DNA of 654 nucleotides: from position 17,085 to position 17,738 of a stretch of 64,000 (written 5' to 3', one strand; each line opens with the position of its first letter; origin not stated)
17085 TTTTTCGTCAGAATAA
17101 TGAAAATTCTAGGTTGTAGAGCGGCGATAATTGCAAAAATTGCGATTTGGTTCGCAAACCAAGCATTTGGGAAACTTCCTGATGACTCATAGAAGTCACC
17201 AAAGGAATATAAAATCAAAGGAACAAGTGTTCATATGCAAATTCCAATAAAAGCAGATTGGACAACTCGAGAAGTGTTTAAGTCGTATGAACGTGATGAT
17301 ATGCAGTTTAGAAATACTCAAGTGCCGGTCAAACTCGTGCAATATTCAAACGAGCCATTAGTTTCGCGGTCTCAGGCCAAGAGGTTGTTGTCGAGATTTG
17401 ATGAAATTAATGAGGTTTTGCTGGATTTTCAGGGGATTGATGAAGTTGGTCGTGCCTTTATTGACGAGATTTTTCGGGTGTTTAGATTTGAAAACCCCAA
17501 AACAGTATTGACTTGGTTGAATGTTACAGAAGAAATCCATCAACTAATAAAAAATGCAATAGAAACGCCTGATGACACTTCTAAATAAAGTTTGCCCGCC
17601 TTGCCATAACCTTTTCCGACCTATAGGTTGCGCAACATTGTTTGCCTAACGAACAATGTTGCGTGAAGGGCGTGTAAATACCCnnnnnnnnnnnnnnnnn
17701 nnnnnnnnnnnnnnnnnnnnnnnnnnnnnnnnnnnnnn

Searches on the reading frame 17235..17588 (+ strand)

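Call 5: search_protein_families(library=pfam, proteins=[window:17235-17588:+])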
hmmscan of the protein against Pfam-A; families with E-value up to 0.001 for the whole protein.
window:17235-17588:+ (117 aa): 1 family
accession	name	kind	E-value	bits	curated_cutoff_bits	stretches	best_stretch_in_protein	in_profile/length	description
PF14213.11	DUF4325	-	4.9e-10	39.4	23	1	47-101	1-63/64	STAS-like domain of unknown function (DUF4325)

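Call 6: search_protein_families(library=ncbifam, proteins=[window:17235-17588:+])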
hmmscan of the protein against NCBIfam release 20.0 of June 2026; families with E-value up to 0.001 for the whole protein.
window:17235-17588:+ (117 aa): 0 families
